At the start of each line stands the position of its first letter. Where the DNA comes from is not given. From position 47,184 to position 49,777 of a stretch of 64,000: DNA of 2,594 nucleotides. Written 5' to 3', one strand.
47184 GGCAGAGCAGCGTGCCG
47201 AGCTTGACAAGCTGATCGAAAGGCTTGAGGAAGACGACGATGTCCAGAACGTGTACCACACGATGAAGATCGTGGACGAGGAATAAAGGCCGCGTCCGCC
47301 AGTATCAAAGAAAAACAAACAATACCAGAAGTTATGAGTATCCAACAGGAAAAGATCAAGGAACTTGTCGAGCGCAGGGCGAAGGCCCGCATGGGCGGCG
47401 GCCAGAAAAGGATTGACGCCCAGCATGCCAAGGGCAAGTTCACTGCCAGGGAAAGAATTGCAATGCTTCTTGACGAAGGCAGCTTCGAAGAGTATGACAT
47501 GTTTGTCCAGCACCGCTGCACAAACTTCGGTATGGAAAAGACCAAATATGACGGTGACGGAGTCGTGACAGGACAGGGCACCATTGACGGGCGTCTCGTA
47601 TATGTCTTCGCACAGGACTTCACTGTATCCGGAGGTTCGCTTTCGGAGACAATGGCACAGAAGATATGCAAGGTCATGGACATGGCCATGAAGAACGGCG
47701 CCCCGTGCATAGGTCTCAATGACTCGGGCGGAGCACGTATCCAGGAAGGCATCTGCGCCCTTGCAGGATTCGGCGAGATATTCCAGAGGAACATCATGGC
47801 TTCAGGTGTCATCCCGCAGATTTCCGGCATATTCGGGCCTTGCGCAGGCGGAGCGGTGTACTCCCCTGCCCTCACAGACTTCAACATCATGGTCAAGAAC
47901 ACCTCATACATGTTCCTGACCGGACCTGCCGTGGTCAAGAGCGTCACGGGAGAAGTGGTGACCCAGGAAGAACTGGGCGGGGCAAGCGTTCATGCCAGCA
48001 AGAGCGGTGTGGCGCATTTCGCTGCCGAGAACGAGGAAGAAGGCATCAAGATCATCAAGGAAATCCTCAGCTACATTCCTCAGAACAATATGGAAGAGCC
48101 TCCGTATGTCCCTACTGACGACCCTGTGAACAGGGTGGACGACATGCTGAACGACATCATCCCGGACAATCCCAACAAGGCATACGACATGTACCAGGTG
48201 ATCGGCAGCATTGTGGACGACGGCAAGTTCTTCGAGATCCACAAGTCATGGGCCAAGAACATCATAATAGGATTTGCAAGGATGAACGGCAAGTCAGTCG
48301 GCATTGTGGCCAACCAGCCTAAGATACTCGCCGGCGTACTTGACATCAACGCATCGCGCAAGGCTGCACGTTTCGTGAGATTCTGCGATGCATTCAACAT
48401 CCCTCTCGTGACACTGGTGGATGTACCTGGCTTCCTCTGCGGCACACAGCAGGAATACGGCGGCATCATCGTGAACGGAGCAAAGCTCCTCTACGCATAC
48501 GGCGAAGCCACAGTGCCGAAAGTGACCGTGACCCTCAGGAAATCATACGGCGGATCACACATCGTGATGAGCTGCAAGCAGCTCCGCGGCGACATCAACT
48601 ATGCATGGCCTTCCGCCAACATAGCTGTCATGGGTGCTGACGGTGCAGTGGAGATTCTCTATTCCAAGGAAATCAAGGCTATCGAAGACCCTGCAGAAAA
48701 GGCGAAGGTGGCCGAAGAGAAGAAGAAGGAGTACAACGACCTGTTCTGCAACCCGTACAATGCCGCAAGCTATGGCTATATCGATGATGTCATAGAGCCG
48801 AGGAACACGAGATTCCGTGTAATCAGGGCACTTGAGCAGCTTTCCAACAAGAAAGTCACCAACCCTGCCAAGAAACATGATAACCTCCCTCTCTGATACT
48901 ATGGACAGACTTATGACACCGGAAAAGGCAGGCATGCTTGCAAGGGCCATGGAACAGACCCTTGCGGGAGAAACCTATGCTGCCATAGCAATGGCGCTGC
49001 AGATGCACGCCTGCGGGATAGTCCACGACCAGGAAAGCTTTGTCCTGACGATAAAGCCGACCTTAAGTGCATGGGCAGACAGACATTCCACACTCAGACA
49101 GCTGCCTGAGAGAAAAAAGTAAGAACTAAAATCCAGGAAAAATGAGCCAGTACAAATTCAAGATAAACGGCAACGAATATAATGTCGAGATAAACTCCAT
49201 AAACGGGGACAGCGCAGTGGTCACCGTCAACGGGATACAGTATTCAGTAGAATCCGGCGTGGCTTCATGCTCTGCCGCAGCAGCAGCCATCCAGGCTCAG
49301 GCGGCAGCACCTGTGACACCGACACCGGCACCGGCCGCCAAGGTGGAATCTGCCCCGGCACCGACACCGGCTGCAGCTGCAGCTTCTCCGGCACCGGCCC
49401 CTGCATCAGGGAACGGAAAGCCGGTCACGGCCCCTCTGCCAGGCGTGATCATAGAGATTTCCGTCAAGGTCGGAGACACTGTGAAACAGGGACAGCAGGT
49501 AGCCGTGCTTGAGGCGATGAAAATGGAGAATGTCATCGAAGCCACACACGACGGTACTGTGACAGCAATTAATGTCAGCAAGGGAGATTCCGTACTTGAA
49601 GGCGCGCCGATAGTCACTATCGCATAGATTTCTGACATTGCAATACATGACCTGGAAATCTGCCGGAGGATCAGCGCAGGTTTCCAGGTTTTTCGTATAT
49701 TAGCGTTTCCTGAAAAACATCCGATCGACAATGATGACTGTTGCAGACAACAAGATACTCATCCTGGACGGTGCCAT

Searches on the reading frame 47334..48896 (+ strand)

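Call 53: search_protein_families(library=pfam, max_evalue=0.00001, proteins=[window:47334-48896:+])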
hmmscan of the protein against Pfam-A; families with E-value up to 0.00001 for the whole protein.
window:47334-48896:+ (520 aa): 2 families
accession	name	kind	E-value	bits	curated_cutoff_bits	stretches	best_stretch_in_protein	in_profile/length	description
PF01039.27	Carboxyl_trans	-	2.2e-203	676.8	22.3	1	30-518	2-493/493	Carboxyl transferase domain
PF03255.19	ACCA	-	1.3e-09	38.1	23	1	310-466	94-253/310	Acetyl co-enzyme A carboxylase carboxyltransferase-like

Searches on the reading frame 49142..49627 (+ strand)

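Call 53: search_protein_families(library=pfam, max_evalue=0.00001, proteins=[window:49142-49627:+])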
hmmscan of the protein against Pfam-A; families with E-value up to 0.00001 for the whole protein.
window:49142-49627:+ (161 aa): 4 families
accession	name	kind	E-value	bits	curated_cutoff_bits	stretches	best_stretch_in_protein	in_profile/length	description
PF00364.28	Biotin_lipoyl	-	8.9e-20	70.8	22.1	1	94-160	2-73/73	Biotin-requiring enzyme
PF13533.13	Biotin_lipoyl_2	-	1.8e-08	34.4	29.8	0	95-118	3-26/32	Biotin-lipoyl like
PF16576.10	HlyD_D23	-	4.6e-06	26.5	30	0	94-124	110-140/214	Barrel-sandwich domain of CusB or HlyD membrane-fusion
PF13437.12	HlyD_3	-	8.3e-06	26.9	22.2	0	95-124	2-31/106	HlyD family secretion protein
